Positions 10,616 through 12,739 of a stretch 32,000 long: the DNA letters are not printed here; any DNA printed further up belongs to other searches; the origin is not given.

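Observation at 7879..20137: Compact, non-canonical type IV filament (T2SS/MSHA-like) machine with giant long-leader pilins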

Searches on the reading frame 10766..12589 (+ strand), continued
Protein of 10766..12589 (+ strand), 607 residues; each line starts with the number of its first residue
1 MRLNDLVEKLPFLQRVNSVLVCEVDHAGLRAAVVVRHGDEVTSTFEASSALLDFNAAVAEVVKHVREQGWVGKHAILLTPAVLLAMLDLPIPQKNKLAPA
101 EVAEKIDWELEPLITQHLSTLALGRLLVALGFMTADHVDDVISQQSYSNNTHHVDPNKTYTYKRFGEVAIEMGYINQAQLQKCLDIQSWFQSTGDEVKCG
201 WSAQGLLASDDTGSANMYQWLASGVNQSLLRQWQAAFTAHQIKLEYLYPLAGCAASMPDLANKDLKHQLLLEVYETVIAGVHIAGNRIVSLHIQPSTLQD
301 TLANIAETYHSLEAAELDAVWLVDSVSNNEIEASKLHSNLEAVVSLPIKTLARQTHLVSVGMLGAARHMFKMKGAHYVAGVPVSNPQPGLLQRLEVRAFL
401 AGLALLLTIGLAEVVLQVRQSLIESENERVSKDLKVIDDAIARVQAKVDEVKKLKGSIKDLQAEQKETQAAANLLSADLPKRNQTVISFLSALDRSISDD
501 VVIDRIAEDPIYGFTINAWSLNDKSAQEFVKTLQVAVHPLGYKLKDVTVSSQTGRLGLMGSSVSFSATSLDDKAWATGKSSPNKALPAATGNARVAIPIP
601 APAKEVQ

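Call 29: fold_search(model_id=the predicted structure, library=pdb)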
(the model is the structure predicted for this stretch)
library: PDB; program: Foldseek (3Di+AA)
matches with E <= 10: 1241; with E <= 0.001: 39
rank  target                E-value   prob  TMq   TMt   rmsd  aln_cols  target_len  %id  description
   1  5eou_B                4.8e-11  1.00  0.32  0.52  10.6       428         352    9  Pseudomonas aeruginosa PilM:PilN1-12 bound to ATP (released 2016-04-27)
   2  5eoy_A                6.3e-11  1.00  0.31  0.49  10.2       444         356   10  Pseudomonas aeruginosa SeMet-PilM bound to ADP (released 2016-04-27)
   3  5eox_B                1.0e-10  1.00  0.29  0.45  11.7       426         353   10  Pseudomonas aeruginosa PilM bound to ADP (released 2016-04-27)
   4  5eoy_B                1.8e-10  1.00  0.31  0.48  10.2       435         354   10  Pseudomonas aeruginosa SeMet-PilM bound to ADP (released 2016-04-27)
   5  5eq6_A                5.0e-10  1.00  0.30  0.48  10.2       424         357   10  Pseudomonas aeruginosa PilM bound to AMP-PNP (released 2016-04-27)
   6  5eox_A                6.2e-10  1.00  0.31  0.49  10.1       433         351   10  Pseudomonas aeruginosa PilM bound to ADP (released 2016-04-27)
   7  5eou_A                1.0e-09  1.00  0.34  0.58   8.0       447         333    8  Pseudomonas aeruginosa PilM:PilN1-12 bound to ATP (released 2016-04-27)
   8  5eq6_B                1.7e-09  1.00  0.29  0.45  11.1       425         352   10  Pseudomonas aeruginosa PilM bound to AMP-PNP (released 2016-04-27)
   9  2ych_A                3.2e-09  1.00  0.33  0.56   6.1       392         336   12  PilM-PilN type IV pilus biogenesis complex (released 2011-05-11)
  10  3wt0_D                4.5e-08  1.00  0.29  0.43  13.1       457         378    8  Crystal Structure Analysis of Cell Division Protein (released 2015-04-29)
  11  3hrg                  1.0e-07  1.00  0.30  0.63   8.1       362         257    9  Crystal structure of Bacteroides thetaiotaomicron BT_3980, protein with actin-like ATPase fold and unknown function (NP_ (released 2009-06-23)
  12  3jc8_Ma               1.2e-07  1.00  0.30  0.48   8.6       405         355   10  Architectural model of the type IVa pilus machine in a piliated state (released 2016-03-16)
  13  3wt0_C                1.2e-07  1.00  0.30  0.45  11.2       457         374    7  Crystal Structure Analysis of Cell Division Protein (released 2015-04-29)
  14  3wt0_A                2.1e-07  1.00  0.30  0.45  11.1       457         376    7  Crystal Structure Analysis of Cell Division Protein (released 2015-04-29)
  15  3wqt_A                2.8e-07  1.00  0.30  0.45  10.6       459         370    7  Staphylococcus aureus FtsA complexed with AMPPNP (released 2014-10-08)
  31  5tkw                  1.2e-05  1.00  0.25  0.53   8.6       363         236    9  1.35 Angstrom Resolution Crystal Structure of a Pullulanase-specific Type II Secretion System Integral Cytoplasmic Membr (released 2016-10-19)
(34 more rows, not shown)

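Call 30: search_protein_representatives(alignment_id=A1)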
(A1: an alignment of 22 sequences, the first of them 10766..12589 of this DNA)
Query: 22 sequences, 592 profile positions. Proteins with E-value up to 0.001 (for the whole library): 1215; up to 1e-10: 432; up to 1e-30: 265. The best 150 are listed.
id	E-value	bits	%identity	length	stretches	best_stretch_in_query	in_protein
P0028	1.4e-259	878.9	-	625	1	1-586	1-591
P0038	7.0e-241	817.1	-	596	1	1-582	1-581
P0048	1.8e-228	776.2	-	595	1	1-581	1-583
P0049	3.0e-221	752.3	-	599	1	1-586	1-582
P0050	2.7e-208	709.5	-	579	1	1-576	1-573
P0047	1.4e-188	644.4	-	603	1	2-585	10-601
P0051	9.0e-188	641.8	-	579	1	1-580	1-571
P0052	4.5e-186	636.2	-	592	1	1-578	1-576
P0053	1.6e-175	601.3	-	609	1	3-582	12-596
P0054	8.8e-171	585.7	-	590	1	1-579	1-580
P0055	7.3e-169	579.3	-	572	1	1-573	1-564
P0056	4.7e-168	576.6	-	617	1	1-572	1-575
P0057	9.6e-167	572.3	-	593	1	1-582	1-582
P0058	1.8e-166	571.4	-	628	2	5-508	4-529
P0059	6.0e-165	566.4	-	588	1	1-580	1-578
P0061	1.4e-156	538.7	-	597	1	10-568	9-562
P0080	2.0e-110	386.4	-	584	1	7-568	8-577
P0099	1.1e-89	317.8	-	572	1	39-580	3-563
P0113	1.1e-81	291.5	-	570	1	16-566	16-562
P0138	4.8e-73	262.9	-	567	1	17-569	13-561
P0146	1.1e-71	258.5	-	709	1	11-548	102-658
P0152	3.5e-70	253.5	-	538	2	16-415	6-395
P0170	3.0e-67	243.8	-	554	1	12-535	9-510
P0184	1.8e-63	231.3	-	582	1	17-582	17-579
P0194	1.3e-62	228.5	-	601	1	14-572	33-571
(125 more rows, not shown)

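Call 49: search_protein_families(library=pfam, proteins=[L023:17978-19306:+, L023:19299-19952:+, L025:12342-13439:+, L028:4695-5837:+, L001:18044-19054:+, L001:5848-7641:+, L023:8110-8946:+, L006:3865-4707:+, L025:6110-7093:+, L015:19284-20612:+], max_evalue=0.01)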
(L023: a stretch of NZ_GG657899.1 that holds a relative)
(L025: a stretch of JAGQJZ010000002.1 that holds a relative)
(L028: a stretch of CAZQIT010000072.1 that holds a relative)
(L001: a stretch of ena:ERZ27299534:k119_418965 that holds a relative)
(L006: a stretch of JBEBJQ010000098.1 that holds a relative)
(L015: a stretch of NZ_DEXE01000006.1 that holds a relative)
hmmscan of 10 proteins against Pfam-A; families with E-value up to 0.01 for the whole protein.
L023:17978-19306:+ (442 aa): 5 families
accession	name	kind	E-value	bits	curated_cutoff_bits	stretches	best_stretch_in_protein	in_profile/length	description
PF02518.31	HATPase_c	-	2.4e-11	44.5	26.4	1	346-436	3-109/111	Histidine kinase-, DNA gyrase B-, and HSP90-like ATPase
PF07730.19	HisKA_3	-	6.2e-09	36.7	24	1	242-303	1-66/68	Histidine kinase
PF16448.10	LapD_MoxY_N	-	9e-06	26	25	1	25-148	3-124/124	LapD/MoxY periplasmic domain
PF13581.12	HATPase_c_2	-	0.00098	19.6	27.4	1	341-394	24-77/127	Histidine kinase-like ATPase domain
PF05773.27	RWD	-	0.0073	16.9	22.8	0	49-169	8-105/112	RWD domain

L023:19299-19952:+ (217 aa): 2 families
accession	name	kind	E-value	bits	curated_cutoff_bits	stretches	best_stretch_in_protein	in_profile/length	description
PF00072.30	Response_reg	-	1.3e-24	86.9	30.2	1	8-120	1-111/111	Response regulator receiver domain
PF00196.25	GerE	-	4.2e-10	39.5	23.5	1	154-209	2-57/57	Bacterial regulatory proteins, luxR family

L025:12342-13439:+ (365 aa): 11 families
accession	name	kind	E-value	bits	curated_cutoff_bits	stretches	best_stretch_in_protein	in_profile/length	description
PF00437.27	T2SSE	-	4.5e-45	154.3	24.9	1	90-278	95-279/370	Type II/IV secretion system protein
PF13191.12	AAA_16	-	1.2e-05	26.4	32.6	1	130-230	23-132/167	AAA ATPase domain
PF01935.23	DUF87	-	0.00013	22.6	23.2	1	135-164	27-56/220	Helicase HerA, central domain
PF25199.1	nSTAND_NTPase5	-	0.00013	22.2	34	1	130-169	40-79/145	Novel STAND NTPase 5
PF13401.12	AAA_22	-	0.00024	21.9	27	1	131-170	5-43/130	AAA domain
PF13555.12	AAA_29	-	0.00056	20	27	1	131-151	22-42/61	P-loop containing region of AAA domain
PF01580.24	FtsK_SpoIIIE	-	0.00059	19.8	24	1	132-155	40-63/221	FtsK/SpoIIIE family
PF20720.3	nSTAND3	-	0.0012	19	27.2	1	130-175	16-60/155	Novel STAND NTPase 3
PF13476.12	AAA_23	-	0.0029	18.7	27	1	129-151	17-39/201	AAA domain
PF06414.18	Zeta_toxin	-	0.0032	17.4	22.3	1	133-164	18-49/199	Zeta toxin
PF05673.19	DUF815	-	0.01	15.5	23.8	0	126-188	48-100/249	Protein of unknown function (DUF815)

L028:4695-5837:+ (380 aa): 8 families
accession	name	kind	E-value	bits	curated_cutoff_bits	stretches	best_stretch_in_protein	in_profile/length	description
PF00437.27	T2SSE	-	1.6e-46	159.1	24.9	1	115-293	106-280/370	Type II/IV secretion system protein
PF13401.12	AAA_22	-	0.0024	18.6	27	1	145-209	5-59/130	AAA domain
PF13191.12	AAA_16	-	0.0028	18.6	32.6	1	146-245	25-134/167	AAA ATPase domain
PF13604.12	AAA_30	-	0.0054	16.9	27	0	137-168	10-41/191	AAA domain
PF25199.1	nSTAND_NTPase5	-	0.0062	16.8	34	0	147-188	43-84/145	Novel STAND NTPase 5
PF10236.15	DAP3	-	0.0066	16.1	23.1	1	148-197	26-74/311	Mitochondrial ribosomal death-associated protein 3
PF13476.12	AAA_23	-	0.0092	17.1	27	0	142-162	16-36/201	AAA domain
PF13555.12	AAA_29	-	0.0092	16.2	27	0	145-162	22-39/61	P-loop containing region of AAA domain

L001:18044-19054:+ (336 aa): 2 families
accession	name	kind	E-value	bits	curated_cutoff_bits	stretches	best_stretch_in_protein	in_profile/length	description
PF13975.11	gag-asp_proteas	-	2e-20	73.6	28.2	1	233-320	1-90/92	gag-polyprotein putative aspartyl protease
PF13650.11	Asp_protease_2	-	1.4e-17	64.6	24.3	1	233-319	1-90/90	Aspartyl protease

L001:5848-7641:+ (597 aa): 2 families
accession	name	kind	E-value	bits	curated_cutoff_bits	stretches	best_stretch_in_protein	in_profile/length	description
PF04932.20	Wzy_C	-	1.4e-13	51.4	31.7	1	216-356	5-149/149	O-Antigen ligase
PF11846.14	Wzy_C_2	-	5.9e-12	46.4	28.5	1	401-554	26-183/191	Virulence factor membrane-bound polymerase, C-terminal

L023:8110-8946:+ (278 aa): 2 families
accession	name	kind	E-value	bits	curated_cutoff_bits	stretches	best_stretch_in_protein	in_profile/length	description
PF08334.16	T2SSG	-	1.6e-08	35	21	1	148-193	35-81/108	Type II secretion system (T2SS), protein G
PF07963.17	N_methyl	-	7.3e-08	32.1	21.2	1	17-41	2-26/27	Prokaryotic N-terminal methylation motif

L006:3865-4707:+ (280 aa): 2 families
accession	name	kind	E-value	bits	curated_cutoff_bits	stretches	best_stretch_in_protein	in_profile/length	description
PF07963.17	N_methyl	-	1.7e-05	24.6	21.2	1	92-116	3-27/27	Prokaryotic N-terminal methylation motif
PF08334.16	T2SSG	-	4.2e-05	24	21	0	217-254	62-100/108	Type II secretion system (T2SS), protein G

L025:6110-7093:+ (327 aa): 1 family
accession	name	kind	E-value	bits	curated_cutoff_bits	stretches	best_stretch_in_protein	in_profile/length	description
PF07963.17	N_methyl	-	2e-07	30.7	21.2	1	19-42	3-26/27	Prokaryotic N-terminal methylation motif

L015:19284-20612:+ (442 aa): 5 families
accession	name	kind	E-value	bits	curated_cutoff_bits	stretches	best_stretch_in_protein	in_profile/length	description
PF02518.31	HATPase_c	-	3.6e-12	47.1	26.4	1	346-434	4-108/111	Histidine kinase-, DNA gyrase B-, and HSP90-like ATPase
PF07730.19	HisKA_3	-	6.3e-10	39.9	24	1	241-302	1-66/68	Histidine kinase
PF16448.10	LapD_MoxY_N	-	5.7e-07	29.9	25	1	24-147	2-124/124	LapD/MoxY periplasmic domain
PF00672.30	HAMP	-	0.00044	20.9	25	1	173-221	4-52/53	HAMP domain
PF13581.12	HATPase_c_2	-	0.00047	20.6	27.4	1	340-393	24-77/127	Histidine kinase-like ATPase domain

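Call 51: list_cluster_members(proteins=[P0061, P0080, P0099, P0113, P0138, P0152, P0170, P0184, P0146, P0194])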
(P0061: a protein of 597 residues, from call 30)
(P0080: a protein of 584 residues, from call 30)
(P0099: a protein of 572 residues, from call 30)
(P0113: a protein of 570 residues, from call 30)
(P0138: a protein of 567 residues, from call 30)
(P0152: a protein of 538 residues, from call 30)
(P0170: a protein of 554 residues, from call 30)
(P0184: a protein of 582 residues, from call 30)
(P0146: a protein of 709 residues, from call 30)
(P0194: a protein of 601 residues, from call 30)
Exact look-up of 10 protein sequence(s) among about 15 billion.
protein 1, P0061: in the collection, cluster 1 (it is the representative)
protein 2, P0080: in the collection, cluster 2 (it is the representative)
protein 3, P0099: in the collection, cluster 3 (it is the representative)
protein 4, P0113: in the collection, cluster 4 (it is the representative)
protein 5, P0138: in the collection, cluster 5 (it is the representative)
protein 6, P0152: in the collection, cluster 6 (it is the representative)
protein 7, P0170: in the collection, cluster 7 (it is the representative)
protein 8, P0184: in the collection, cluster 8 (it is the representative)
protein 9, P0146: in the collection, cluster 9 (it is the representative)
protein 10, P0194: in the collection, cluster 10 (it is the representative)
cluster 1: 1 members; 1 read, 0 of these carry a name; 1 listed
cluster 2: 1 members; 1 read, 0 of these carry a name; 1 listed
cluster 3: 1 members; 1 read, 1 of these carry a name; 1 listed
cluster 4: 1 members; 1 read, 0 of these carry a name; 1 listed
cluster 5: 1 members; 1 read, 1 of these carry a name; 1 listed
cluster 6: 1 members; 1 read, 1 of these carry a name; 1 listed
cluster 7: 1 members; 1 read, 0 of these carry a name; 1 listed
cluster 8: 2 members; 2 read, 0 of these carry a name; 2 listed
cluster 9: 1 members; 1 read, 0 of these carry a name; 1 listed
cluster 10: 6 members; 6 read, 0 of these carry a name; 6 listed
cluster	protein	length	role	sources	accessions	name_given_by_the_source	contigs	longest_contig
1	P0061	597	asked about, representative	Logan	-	-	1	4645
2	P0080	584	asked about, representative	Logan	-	-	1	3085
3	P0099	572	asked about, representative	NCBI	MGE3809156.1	MAG: hypothetical protein AB7K24_31210, partial [Gemmataceae bacterium]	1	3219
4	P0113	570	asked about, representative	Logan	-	-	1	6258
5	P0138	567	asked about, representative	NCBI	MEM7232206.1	MAG: hypothetical protein AAF517_08535 [Planctomycetota bacterium]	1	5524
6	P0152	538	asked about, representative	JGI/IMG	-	hypothetical protein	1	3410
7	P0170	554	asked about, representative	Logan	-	-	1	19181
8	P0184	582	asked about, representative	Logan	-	-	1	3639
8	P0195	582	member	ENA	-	-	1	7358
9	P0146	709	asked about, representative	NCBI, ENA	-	-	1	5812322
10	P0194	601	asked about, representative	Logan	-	-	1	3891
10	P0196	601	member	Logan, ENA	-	-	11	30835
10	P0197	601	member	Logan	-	-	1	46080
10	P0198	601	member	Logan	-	-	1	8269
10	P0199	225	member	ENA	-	-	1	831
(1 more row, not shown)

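Call 52: find_encoding_contigs(protein=P0146, flank=10000, max_places=1)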
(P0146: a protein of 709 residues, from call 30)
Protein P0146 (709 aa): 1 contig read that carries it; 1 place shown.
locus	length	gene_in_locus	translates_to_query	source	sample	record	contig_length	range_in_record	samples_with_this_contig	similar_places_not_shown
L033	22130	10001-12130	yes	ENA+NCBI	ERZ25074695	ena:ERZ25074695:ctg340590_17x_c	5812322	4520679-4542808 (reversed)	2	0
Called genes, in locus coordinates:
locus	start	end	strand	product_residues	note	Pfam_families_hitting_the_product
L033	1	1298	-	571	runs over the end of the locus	PF01794:Ferric_reduct (faint), PF08022:FAD_binding_8, PF00175:NAD_binding_1, PF08030:NAD_binding_6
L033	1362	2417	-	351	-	PF09459:EB_dh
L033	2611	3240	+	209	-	-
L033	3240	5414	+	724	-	PF00263:Secretin, PF11920:DUF3438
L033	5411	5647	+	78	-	-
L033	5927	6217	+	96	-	-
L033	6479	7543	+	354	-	PF07963:N_methyl (weak)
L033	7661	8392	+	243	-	PF07963:N_methyl (weak)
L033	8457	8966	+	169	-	-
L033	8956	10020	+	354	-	PF07963:N_methyl (weak)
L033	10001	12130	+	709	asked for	-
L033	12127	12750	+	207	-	-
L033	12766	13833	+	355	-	PF00437:T2SSE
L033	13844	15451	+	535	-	PF05157:MshEN, PF00437:T2SSE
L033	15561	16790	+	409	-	PF28597:T2SSF_N, PF00482:T2SSF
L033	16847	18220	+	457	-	PF00437:T2SSE, PF13191:AAA_16 (weak)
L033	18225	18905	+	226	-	PF07963:N_methyl (weak)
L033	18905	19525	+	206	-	PF07963:N_methyl (weak)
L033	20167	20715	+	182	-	-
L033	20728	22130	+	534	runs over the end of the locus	PF14522:Cytochrome_C7 (faint), PF03264:Cytochrom_NNT (faint)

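Call 53: find_encoding_contigs(protein=P0170, flank=10000, max_places=1)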
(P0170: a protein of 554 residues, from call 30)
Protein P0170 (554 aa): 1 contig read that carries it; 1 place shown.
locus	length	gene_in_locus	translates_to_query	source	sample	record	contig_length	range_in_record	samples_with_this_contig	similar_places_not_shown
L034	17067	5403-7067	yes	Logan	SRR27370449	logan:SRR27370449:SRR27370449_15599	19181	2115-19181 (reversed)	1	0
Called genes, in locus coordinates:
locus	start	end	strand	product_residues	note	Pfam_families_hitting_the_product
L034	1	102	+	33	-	?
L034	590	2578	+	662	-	PF00263:Secretin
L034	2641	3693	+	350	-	PF07963:N_methyl (weak)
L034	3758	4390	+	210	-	-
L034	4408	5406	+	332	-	-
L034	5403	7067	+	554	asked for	-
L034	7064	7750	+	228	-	-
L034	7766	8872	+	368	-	PF00437:T2SSE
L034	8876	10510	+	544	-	PF13191:AAA_16 (faint), PF05157:MshEN, PF00437:T2SSE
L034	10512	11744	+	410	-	PF28597:T2SSF_N, PF00482:T2SSF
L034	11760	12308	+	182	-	-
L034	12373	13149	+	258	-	PF00005:ABC_tran, PF02463:SMC_N (faint), PF13304:AAA_21 (faint)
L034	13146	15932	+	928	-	PF12704:MacB_PCD (weak), PF02687:FtsX, PF12704:MacB_PCD (weak), PF02687:FtsX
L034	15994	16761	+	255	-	PF00005:ABC_tran, PF02463:SMC_N (weak), PF13191:AAA_16 (faint), PF13555:AAA_29 (weak), PF13304:AAA_21 (faint)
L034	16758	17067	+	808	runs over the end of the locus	?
